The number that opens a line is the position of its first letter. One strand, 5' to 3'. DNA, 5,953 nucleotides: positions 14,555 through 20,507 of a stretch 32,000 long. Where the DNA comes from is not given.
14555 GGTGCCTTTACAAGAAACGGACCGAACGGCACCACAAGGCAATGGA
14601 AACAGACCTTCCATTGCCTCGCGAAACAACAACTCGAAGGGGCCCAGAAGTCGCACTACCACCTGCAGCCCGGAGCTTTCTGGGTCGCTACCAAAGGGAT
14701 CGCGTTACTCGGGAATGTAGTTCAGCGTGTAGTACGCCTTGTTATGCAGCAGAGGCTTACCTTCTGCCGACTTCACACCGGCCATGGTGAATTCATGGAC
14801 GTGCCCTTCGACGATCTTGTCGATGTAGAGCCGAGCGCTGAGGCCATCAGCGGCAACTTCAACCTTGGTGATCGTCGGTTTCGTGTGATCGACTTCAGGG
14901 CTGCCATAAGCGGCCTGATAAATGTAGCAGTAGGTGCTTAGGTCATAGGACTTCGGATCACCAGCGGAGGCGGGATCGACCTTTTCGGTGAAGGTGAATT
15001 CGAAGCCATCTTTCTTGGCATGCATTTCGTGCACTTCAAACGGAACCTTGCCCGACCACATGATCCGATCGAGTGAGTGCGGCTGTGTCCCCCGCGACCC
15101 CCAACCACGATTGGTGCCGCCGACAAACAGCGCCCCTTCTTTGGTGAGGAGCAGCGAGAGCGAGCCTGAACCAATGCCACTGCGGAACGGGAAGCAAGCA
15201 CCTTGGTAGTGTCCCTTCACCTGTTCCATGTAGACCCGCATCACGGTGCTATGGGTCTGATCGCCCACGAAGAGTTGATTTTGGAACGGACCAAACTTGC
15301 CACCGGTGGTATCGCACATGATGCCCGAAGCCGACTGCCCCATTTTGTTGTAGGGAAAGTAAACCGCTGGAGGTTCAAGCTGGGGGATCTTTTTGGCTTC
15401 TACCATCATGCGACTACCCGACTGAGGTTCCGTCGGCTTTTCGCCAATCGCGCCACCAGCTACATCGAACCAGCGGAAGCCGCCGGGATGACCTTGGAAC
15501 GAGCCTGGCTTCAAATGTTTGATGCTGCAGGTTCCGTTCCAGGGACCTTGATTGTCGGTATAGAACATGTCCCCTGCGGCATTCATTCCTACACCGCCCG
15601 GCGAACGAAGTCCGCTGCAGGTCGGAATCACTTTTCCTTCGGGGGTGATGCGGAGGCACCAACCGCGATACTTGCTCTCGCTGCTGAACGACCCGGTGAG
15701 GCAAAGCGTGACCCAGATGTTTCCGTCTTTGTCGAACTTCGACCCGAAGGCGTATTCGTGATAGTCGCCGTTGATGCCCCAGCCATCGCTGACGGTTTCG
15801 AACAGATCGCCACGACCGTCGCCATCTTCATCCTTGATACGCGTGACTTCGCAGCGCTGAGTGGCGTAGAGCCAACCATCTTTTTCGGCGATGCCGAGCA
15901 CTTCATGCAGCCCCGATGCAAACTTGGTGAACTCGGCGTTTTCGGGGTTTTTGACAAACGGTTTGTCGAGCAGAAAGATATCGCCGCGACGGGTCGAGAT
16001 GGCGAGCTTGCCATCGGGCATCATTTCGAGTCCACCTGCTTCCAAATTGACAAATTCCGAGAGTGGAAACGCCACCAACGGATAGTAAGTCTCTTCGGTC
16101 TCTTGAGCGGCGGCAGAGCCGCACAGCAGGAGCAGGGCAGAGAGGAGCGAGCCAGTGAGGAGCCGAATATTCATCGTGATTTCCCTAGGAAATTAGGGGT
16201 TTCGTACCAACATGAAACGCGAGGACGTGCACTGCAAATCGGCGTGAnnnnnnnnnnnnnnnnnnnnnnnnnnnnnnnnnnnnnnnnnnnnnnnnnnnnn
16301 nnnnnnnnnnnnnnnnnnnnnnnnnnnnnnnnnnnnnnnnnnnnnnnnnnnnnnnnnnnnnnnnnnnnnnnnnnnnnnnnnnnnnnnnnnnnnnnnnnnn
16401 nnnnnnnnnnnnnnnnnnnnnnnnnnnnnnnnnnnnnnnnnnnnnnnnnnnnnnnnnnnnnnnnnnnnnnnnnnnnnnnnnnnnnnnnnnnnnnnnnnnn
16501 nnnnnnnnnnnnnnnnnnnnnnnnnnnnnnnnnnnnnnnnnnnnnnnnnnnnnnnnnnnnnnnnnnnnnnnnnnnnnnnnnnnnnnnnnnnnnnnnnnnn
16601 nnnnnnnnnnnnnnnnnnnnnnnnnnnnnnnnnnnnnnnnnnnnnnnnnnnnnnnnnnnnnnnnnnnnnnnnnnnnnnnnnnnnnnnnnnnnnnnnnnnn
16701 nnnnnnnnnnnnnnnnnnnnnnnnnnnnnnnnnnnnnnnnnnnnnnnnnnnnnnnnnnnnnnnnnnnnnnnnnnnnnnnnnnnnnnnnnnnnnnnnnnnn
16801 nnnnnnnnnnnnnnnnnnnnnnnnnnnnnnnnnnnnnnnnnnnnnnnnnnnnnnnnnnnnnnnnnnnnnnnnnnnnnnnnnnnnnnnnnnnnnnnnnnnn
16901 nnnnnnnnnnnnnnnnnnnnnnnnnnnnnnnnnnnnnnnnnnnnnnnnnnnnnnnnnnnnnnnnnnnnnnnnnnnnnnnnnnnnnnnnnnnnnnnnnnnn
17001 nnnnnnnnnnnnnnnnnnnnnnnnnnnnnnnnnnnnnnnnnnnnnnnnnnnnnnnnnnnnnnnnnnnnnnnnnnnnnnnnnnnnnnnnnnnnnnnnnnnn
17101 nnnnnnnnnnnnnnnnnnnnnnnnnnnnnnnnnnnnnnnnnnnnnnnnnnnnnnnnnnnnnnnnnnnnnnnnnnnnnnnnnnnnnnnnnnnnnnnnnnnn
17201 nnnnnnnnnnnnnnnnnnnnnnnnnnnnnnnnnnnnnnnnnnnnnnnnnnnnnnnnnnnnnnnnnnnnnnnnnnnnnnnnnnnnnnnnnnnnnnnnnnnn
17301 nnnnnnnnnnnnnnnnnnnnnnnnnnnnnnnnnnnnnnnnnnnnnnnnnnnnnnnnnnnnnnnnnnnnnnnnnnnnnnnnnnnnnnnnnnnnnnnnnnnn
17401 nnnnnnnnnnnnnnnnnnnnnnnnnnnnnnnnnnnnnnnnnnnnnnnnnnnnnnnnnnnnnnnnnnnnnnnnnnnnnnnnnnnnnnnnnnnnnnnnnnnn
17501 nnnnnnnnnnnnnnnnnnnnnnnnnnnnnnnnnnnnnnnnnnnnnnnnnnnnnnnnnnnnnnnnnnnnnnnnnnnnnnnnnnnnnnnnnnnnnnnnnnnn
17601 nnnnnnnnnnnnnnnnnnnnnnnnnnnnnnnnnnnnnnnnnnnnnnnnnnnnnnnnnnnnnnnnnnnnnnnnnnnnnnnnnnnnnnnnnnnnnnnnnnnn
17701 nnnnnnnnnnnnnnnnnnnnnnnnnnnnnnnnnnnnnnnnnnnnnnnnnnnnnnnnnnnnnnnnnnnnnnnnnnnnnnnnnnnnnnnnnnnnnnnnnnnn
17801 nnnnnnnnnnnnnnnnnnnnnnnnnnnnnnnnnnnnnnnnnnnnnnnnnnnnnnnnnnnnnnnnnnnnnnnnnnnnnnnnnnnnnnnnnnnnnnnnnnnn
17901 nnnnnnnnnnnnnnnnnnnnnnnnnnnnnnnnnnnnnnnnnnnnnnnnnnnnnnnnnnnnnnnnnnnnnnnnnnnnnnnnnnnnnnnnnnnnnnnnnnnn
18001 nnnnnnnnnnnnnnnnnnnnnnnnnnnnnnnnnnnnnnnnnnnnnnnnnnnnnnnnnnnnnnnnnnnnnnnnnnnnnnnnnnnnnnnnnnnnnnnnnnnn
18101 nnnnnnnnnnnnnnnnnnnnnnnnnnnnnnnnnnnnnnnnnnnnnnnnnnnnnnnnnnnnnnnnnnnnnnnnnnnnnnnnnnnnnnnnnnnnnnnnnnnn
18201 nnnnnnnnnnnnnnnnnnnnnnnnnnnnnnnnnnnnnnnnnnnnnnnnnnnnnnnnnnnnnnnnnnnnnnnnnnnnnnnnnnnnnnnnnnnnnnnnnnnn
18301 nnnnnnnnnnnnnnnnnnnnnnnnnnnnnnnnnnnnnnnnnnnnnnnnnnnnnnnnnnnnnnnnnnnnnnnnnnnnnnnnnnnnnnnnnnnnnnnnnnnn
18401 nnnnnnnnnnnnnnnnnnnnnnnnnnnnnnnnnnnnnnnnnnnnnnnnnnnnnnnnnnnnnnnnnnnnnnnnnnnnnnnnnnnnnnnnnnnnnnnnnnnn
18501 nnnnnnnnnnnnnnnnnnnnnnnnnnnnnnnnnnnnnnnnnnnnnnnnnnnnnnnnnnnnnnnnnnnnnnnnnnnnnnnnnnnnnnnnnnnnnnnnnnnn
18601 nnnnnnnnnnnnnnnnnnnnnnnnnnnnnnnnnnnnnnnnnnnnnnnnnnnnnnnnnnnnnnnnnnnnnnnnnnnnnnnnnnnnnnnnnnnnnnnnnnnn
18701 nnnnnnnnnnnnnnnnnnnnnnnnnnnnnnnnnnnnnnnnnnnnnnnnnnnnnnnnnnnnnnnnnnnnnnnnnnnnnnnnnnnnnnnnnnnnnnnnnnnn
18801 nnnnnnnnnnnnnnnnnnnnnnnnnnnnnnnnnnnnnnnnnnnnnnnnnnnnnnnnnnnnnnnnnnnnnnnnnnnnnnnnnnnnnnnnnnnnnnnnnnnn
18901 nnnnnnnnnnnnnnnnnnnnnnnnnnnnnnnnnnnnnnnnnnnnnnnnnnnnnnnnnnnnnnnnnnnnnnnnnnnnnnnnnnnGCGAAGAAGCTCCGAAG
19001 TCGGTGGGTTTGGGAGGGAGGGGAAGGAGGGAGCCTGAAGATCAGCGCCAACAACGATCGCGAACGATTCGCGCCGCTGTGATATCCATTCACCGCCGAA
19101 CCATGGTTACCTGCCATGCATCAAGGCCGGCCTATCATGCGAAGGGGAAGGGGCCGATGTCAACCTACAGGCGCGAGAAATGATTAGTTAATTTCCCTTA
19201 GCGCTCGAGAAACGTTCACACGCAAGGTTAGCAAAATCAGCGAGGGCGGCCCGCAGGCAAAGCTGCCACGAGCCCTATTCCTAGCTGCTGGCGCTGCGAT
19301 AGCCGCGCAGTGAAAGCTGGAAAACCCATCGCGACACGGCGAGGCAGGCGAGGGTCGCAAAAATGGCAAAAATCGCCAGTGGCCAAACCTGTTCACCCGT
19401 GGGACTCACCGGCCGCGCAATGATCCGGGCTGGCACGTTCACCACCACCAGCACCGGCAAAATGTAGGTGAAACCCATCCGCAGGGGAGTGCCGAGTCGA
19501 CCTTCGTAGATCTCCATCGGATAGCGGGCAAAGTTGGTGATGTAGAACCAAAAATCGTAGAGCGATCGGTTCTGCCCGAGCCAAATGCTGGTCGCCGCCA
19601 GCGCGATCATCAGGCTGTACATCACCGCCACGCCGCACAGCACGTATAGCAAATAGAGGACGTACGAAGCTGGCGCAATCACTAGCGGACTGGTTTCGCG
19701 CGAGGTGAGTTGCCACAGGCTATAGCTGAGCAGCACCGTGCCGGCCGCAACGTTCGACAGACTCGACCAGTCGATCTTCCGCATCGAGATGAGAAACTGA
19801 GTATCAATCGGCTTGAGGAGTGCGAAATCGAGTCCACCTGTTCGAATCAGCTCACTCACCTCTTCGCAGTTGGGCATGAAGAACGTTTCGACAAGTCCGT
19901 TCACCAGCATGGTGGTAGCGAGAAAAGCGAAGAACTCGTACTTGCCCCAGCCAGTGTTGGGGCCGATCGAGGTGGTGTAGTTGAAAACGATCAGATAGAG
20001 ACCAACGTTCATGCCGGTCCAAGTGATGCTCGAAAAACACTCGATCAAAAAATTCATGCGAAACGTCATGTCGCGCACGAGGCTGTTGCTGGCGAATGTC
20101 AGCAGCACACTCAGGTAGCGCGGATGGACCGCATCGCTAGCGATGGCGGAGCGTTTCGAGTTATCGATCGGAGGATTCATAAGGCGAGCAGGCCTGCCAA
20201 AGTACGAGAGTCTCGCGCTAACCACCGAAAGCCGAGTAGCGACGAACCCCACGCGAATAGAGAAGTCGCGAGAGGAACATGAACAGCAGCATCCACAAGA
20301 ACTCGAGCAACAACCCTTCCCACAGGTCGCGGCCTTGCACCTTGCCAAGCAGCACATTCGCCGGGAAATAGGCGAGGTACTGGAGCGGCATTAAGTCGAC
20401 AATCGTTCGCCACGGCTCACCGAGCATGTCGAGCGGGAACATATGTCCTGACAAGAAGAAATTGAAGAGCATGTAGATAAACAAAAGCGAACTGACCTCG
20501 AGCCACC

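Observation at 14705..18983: Penta-heme cytochrome c with an embedded PA14 carbohydrate-binding-type domain, paired with a dehydrogenase-like beta-propeller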

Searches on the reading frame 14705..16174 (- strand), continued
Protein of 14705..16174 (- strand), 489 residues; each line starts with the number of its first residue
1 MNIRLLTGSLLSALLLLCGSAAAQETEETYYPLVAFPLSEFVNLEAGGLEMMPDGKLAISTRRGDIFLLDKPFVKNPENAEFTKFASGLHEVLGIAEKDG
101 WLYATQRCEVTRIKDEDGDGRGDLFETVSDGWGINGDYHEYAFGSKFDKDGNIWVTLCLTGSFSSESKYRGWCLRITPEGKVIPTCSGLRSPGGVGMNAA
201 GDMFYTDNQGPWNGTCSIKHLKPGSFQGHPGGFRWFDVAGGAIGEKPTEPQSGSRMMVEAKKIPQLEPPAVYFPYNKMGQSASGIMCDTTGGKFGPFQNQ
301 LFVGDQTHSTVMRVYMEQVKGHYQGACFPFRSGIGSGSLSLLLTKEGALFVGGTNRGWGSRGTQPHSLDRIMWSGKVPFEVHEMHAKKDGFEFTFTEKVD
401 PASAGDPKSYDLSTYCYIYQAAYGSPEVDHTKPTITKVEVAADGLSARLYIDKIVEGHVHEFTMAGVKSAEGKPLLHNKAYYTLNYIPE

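Call 35: predict_structure(alignment_id=A2)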
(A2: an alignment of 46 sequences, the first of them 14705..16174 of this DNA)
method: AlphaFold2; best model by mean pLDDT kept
length: 489 residues; sequences in the alignment: 46
mean_pLDDT: 87.8   pTM: 0.89
mean pLDDT of the five models: 87.8, 87.3, 86.7, 86.3, 86.1
residues with pLDDT >= 90: 310; 70-90: 115; 50-70: 57; < 50: 7
segments of 3 or more residues with pLDDT < 50: 1-3, 18-20
pLDDT, mean of each block of 10 residues (from residue 1): 49 51 82 92 89 97 94 95 95 95 95 95 96 72 94 90 70 93 89 91 85 76 87 71 77 77 89 79 91 93 92 96 96 92 96 76 86 96 97 98 98 86 68 97 98 92 98 96 94
secondary structure, 60 per line:
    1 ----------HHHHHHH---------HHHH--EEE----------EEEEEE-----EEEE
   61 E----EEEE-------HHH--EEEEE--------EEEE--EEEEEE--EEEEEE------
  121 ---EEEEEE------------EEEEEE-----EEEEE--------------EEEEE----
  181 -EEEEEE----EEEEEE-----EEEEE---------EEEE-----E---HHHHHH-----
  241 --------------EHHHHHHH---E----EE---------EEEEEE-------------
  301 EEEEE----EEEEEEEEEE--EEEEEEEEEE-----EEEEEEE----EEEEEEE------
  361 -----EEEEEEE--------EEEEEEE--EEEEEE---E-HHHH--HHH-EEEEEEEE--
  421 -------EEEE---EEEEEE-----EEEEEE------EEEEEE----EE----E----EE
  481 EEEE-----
elements in order: H11-17 H27-30 E33-35 E46-51 E57-61 E66-69 E82-86 E95-98 E101-106 E109-114 E124-129 E142-147 E153-157 E172-176 E182-187 E192-197 E203-207 E217-220 H230-235 H256-262 E282-287 E301-305 E310-319 E322-331 E337-343 E348-354 E366-372 E381-387 E390-395 H401-404 E411-418 E428-431 E435-440 E446-451 E458-463 E479-484

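Call 38: fold_search(model_id=the predicted structure, library=pdb)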
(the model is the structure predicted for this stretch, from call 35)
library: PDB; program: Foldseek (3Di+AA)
matches with E <= 10: 1430; with E <= 0.001: 588
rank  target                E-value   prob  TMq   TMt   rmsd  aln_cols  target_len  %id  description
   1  3a9g_A                2.3e-13  1.00  0.49  0.69   4.9       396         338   15  Crystal Structure of PQQ-dependent sugar dehydrogenase apo-form (released 2010-09-08)
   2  2ism_A                2.4e-13  1.00  0.49  0.72   4.9       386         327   20  Crystal structure of the putative oxidoreductase (glucose dehydrogenase) (TTHA0570) from thermus theromophilus HB8 (released 2007-11-13)
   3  2ism_B                6.3e-13  1.00  0.51  0.72   4.3       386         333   18  Crystal structure of the putative oxidoreductase (glucose dehydrogenase) (TTHA0570) from thermus theromophilus HB8 (released 2007-11-13)
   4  5min_B                2.3e-11  1.00  0.51  0.55   7.5       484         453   14  Apo form of the soluble PQQ-dependent Glucose Dehydrogenase from Acinetobacter calcoaceticus (released 2017-12-20)
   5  1cq1_B                3.8e-11  1.00  0.52  0.56   7.6       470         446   13  Soluble Quinoprotein Glucose Dehydrogenase from Acinetobacter Calcoaceticus in Complex with PQQH2 and Glucose (released 2000-02-04)
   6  1c9u_B                3.8e-11  1.00  0.52  0.55   7.2       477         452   14  CRYSTAL STRUCTURE OF THE SOLUBLE QUINOPROTEIN GLUCOSE DEHYDROGENASE IN COMPLEX WITH PQQ (released 2000-02-04)
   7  8re0_A                5.5e-11  1.00  0.50  0.53   7.1       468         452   13  Soluble glucose dehydrogenase from acinetobacter calcoaceticus - double mutant pH8 (released 2024-05-08)
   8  1qbi_A                1.1e-10  1.00  0.50  0.56   6.9       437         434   14  SOLUBLE QUINOPROTEIN GLUCOSE DEHYDROGENASE FROM ACINETOBACTER CALCOACETICUS (released 2000-02-25)
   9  1c9u_A                1.1e-10  1.00  0.50  0.55   7.4       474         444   12  CRYSTAL STRUCTURE OF THE SOLUBLE QUINOPROTEIN GLUCOSE DEHYDROGENASE IN COMPLEX WITH PQQ (released 2000-02-04)
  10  7cdy_A                1.3e-10  1.00  0.46  0.63   6.6       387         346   17  Crystal structure of glucose dehydrogenase (released 2021-06-23)
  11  1qbi_B                1.5e-10  1.00  0.49  0.54   7.9       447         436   14  SOLUBLE QUINOPROTEIN GLUCOSE DEHYDROGENASE FROM ACINETOBACTER CALCOACETICUS (released 2000-02-25)
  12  7cgz_B                1.8e-10  1.00  0.50  0.69   6.4       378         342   17  glucose dehydrogenase (released 2021-07-07)
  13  5min_A                2.0e-10  1.00  0.52  0.56   6.9       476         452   14  Apo form of the soluble PQQ-dependent Glucose Dehydrogenase from Acinetobacter calcoaceticus (released 2017-12-20)
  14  1cru_A                2.4e-10  1.00  0.52  0.56   6.6       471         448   14  SOLUBLE QUINOPROTEIN GLUCOSE DEHYDROGENASE FROM ACINETOBACTER CALCOACETICUS IN COMPLEX WITH PQQ AND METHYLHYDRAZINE (released 2000-03-01)
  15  3das                  2.8e-10  1.00  0.49  0.68   5.1       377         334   15  Structure of the PQQ-bound form of Aldose Sugar Dehydrogenase (Adh) from Streptomyces coelicolor (released 2009-06-02)
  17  6jt5                  7.1e-09  1.00  0.43  0.51   7.4       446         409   12  Crystal structure of PQQ doamin of Pyranose Dehydrogenase from Coprinopsis cinerea: apo-from (released 2019-11-06)
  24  6h7t_A                9.4e-08  1.00  0.48  0.58   8.6       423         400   11  Native structure of Trichoderma reesei Carbohydrate-Active Enzymes Family AA12 (released 2019-08-14)
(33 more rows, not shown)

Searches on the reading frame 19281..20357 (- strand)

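Call 11: search_protein_families(library=pfam, proteins=[window:19281-20357:-], max_evalue=0.01)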
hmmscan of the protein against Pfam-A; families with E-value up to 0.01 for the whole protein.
window:19281-20357:- (358 aa): 1 family
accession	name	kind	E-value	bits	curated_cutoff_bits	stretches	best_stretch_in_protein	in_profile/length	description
PF06182.17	ABC2_membrane_6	-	1.1e-38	133.8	22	1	115-357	5-229/229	ABC-2 family transporter protein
